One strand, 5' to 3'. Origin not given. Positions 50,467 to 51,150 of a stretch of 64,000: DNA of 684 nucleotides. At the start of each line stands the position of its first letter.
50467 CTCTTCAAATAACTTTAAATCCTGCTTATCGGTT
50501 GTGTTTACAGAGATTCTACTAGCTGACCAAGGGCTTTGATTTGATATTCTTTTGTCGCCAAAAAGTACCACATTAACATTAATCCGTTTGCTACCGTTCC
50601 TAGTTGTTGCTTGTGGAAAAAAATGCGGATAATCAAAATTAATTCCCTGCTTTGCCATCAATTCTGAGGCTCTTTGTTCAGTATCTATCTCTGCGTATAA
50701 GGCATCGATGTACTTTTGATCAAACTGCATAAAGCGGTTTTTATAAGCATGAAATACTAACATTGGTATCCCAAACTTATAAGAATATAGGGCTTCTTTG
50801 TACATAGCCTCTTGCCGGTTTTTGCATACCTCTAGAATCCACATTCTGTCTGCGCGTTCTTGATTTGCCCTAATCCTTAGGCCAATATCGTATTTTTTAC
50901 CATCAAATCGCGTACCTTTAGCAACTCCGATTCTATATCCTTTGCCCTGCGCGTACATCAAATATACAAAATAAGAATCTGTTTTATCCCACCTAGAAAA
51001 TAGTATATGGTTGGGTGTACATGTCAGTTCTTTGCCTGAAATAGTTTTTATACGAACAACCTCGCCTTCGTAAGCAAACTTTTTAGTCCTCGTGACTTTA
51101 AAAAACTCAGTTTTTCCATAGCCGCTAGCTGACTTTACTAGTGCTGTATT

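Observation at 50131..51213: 361-aa intein inserted in helicase motif III of PcrA/UvrD, with a non-canonical central domain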

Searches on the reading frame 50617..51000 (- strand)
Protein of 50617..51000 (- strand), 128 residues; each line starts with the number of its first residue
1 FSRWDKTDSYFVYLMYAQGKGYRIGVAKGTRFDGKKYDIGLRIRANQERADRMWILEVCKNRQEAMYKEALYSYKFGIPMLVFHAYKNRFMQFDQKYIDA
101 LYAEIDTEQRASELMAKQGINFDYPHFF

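Call 43: search_protein_families(library=phrogs, alignment_id=A5, max_evalue=1)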
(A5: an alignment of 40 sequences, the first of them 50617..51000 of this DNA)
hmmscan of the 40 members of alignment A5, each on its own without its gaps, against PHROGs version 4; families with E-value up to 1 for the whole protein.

A. member 1, window:50617-51000:- (128 aa): 0 families

B. families by the number of members that match (of 40 scanned): 24 families
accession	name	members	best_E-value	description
phrog_3506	-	2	0.078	thymidylate synthase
phrog_23497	-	2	0.098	-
phrog_4854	-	1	0.0056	-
phrog_8617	-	1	0.017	-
phrog_30262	-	1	0.025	-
phrog_32580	-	1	0.049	tail assembly chaperone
phrog_3139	-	1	0.064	aminotransferase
phrog_38073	-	1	0.071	-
phrog_22493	-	1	0.081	-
phrog_26085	-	1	0.11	-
phrog_38304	-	1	0.13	-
phrog_27222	-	1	0.14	-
phrog_25483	-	1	0.15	-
phrog_32811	-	1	0.16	-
phrog_12961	-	1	0.17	excisionase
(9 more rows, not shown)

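Call 44: search_protein_families(library=ncbifam, alignment_id=A5, max_evalue=1)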
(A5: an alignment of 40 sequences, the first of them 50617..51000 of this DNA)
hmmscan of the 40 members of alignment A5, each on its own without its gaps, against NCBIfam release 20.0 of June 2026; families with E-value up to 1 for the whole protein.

A. member 1, window:50617-51000:- (128 aa): 1 family
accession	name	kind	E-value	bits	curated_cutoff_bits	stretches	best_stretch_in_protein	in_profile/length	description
TIGR01029.1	rpsG_bact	equivalog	0.036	14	135.85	1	28-72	74-119/154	30S ribosomal protein S7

B. families by the number of members that match (of 40 scanned): 14 families
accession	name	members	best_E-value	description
NF005936.0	PRK07979.1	1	0.0042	acetolactate synthase 3 large subunit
NF003032.0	PRK03910.1-5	1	0.011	D-cysteine desulfhydrase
NF006525.0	PRK08979.1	1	0.015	acetolactate synthase 3 large subunit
TIGR01029.1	rpsG_bact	1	0.036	30S ribosomal protein S7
NF010213.0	PRK13677.1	1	0.042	DUF3461 family protein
NF006534.0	PRK09014.1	1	0.044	transcription/translation regulatory transformer protein RfaH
NF001905.0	PRK00654.2-4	1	0.053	glycogen synthase GlgA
NF049888.1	AlphArabdaseBT0367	1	0.055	arabinan endo-1,5-alpha-L-arabinosidase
NF001641.0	PRK00419.1-3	1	0.057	DNA primase small subunit PriS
TIGR00027.1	mthyl_TIGR00027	1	0.066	SAM-dependent methyltransferase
NF005058.0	PRK06466.1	1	0.095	acetolactate synthase 3 large subunit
NF046041.1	holin_NGO1622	1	0.13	NGO1622 family putative holin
NF058634.1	AmiPeptDppABac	1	0.13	D-aminopeptidase DppA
NF005556.0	PRK07226.1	1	0.19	2-amino-3,7-dideoxy-D-threo-hept-6-ulosonate synthase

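Call 45: predict_structure(alignment_id=A5)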
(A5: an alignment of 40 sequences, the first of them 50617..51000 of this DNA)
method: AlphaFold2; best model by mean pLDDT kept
length: 128 residues; sequences in the alignment: 40
mean_pLDDT: 92.5   pTM: 0.86
mean pLDDT of the five models: 92.5, 92.3, 92.0, 91.7, 91.6
residues with pLDDT >= 90: 97; 70-90: 27; 50-70: 3; < 50: 1
segments of 3 or more residues with pLDDT < 50: none
pLDDT, mean of each block of 10 residues (from residue 1): 73 97 96 84 91 97 98 98 84 94 98 98 95
secondary structure, 60 per line:
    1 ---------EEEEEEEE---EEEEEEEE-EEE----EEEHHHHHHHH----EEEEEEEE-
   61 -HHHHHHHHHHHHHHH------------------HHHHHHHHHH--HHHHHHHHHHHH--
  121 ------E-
elements in order: E10-17 E21-28 E30-32 E37-39 H40-47 E52-59 H62-76 H95-104 H107-118

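Call 47: fold_search(model_id=the predicted structure, library=pdb)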
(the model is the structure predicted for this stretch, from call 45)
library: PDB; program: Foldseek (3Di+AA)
matches with E <= 10: 261; with E <= 0.001: 0
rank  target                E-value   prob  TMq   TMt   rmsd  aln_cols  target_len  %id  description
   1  5ndg_N0               2.9e-01  0.15  0.29  0.23  12.2       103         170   16  Crystal structure of geneticin (G418) bound to the yeast 80S ribosome (released 2017-12-13)
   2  7ch3_A                4.3e-01  0.14  0.32  0.11  10.3       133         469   10  Crystal structure of Arabinose isomerase from hyper thermophilic bacterium Thermotoga maritima (TMAI) triple mutant (K (released 2021-10-20)
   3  7cwv_B                8.2e-01  0.08  0.29  0.11   7.5       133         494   12  Crystal structure of Arabinose isomerase from hyper thermophilic bacterium Thermotoga maritima (TMAI) wt (released 2021-09-01)
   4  7cwv_A                8.7e-01  0.08  0.30  0.10   8.4       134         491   12  Crystal structure of Arabinose isomerase from hyper thermophilic bacterium Thermotoga maritima (TMAI) wt (released 2021-09-01)
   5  7ch3_B                9.3e-01  0.09  0.31  0.10  10.4       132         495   10  Crystal structure of Arabinose isomerase from hyper thermophilic bacterium Thermotoga maritima (TMAI) triple mutant (K (released 2021-10-20)
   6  4f2d_A                9.3e-01  0.09  0.32  0.11   8.3       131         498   11  Crystal Structure of Escherichia coli L-arabinose Isomerase (ECAI) complexed with Ribitol (released 2012-05-30)
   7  4r1q_B                9.3e-01  0.08  0.30  0.10  10.2       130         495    9  Crystal Structure of Thermophilic Geobacillus kaustophilus L-Arabinose isomerase in complex with L-arabitol (released 2015-08-12)
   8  2ia1_B                9.3e-01  0.02  0.17  0.14  16.2       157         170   11  Crystal structure of protein BH3703 from Bacillus halodurans, Pfam DUF600 (released 2006-10-03)
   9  8a98_R                1.1e+00  0.09  0.30  0.23  12.6       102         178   19  CRYO-EM STRUCTURE OF LEISHMANIA MAJOR 80S RIBOSOME : snoRNA MUTANT (released 2023-10-11)
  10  8e5t_S                1.1e+00  0.07  0.27  0.22  13.0       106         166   17  Yeast co-transcriptional Noc1-Noc2 RNP assembly checkpoint intermediate (released 2023-04-12)
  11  7cwv_D                1.3e+00  0.07  0.30  0.11   8.2       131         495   11  Crystal structure of Arabinose isomerase from hyper thermophilic bacterium Thermotoga maritima (TMAI) wt (released 2021-09-01)
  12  7ztw_A                1.3e+00  0.03  0.20  0.19  13.4       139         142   12  Crystal Structure of Human Parechovirus 1 2A protein (released 2023-05-24)
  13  7cyy_E                1.4e+00  0.08  0.31  0.10  10.3       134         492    9  Crystal structure of Arabinose isomerase from hybrid AI8 with Adonitol (released 2021-09-08)
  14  6p3r_A                1.4e+00  0.03  0.16  0.10  13.3        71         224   17  crystal structure of human Fab H5.31 in complex with influenza A H5N1 Vietnam hemagglutinin head domain (released 2020-05-27)
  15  7cyy_C                1.7e+00  0.07  0.32  0.11  10.1       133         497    9  Crystal structure of Arabinose isomerase from hybrid AI8 with Adonitol (released 2021-09-08)
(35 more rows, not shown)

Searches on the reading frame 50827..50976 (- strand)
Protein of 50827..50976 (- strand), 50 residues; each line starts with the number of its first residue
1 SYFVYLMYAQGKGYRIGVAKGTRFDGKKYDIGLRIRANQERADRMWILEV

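Call 15: find_related_loci(query=A3, collection=genome_contigs, flank=4000)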
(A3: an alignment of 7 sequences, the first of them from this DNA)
Query A3 (50 aa) in genome_contigs; peptide patterns used: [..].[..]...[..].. (x = any residue, [..] = any of these).
98 stretches matched a pattern; 88 encode a relative of the query (tblastn E <= 1e-3); the best 80 are kept; 80 distinct loci.
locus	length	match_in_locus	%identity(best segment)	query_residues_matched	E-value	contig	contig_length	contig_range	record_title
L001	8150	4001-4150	86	1-50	1e-27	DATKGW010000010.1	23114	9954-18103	MAG TPA_asm: Patescibacteria group bacterium isolate SMAG_U14561 k141_165150, whole genome shotgun sequence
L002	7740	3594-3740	88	2-50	2e-27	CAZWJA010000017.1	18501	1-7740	MAG TPA_asm: uncultured Candidatus Saccharibacteria bacterium isolate SRP192515_co2_169 genome assembly, contig: NODE_24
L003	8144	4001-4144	83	1-48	6e-27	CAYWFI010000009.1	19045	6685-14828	MAG TPA_asm: uncultured Candidatus Saccharibacteria bacterium isolate SRP344714_co2_289 genome assembly, contig: NODE_74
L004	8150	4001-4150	84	1-50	6e-27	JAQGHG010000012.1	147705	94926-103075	MAG: Patescibacteria group bacterium isolate RYN_427 scaffold_2910433, whole genome shotgun sequence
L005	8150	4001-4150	86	1-50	8e-27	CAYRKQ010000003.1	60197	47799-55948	MAG TPA_asm: uncultured Candidatus Saccharibacteria bacterium isolate SRP344714_co2_488 genome assembly, contig: NODE_11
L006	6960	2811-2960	82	1-50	8e-27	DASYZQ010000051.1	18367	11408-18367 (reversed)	MAG TPA_asm: Candidatus Saccharimonadales bacterium isolate SMAG_U6366 k141_853421, whole genome shotgun sequence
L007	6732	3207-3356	84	1-50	2e-26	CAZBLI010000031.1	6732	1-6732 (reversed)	MAG TPA_asm: uncultured Candidatus Saccharibacteria bacterium isolate binchicken_co118_5 genome assembly, contig: NODE_1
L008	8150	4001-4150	82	1-50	3e-26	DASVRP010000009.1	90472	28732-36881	MAG TPA_asm: Candidatus Saccharimonadales bacterium isolate SMAG_U3239 k141_221219, whole genome shotgun sequence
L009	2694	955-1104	84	1-50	3e-26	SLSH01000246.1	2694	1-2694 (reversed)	MAG: Bacteroidales bacterium isolate CSSed165cm_598R1 CSSed16-5cm-231519, whole genome shotgun sequence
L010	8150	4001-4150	84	1-50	3e-26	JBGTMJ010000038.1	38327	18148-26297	MAG: Candidatus Saccharimonadales bacterium isolate JTS-RE36 k141_9203288, whole genome shotgun sequence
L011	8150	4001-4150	82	1-50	5e-26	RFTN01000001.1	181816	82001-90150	MAG: bacterium isolate WB4_3_0875 contig_100_0, whole genome shotgun sequence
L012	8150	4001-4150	82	1-50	5e-26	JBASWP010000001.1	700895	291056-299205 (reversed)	MAG: Candidatus Microsaccharimonas sp. isolate MFD03231_ilm_asm_bin55 k127_36287, whole genome shotgun sequence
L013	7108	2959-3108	80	1-50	5e-26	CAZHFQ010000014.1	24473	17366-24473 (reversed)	MAG TPA_asm: uncultured Candidatus Saccharimonas sp. isolate SRP178699_co2_144 genome assembly, contig: NODE_1223_length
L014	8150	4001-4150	84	1-50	9e-26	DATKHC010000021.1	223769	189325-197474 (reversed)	MAG TPA_asm: Candidatus Saccharimonadales bacterium isolate SMAG_U14567 k141_115907, whole genome shotgun sequence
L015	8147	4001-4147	80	2-50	7e-26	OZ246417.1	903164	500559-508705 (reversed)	MAG: uncultured Candidatus Saccharibacteria bacterium isolate binchicken_co179_116 genome assembly, chromosome: 1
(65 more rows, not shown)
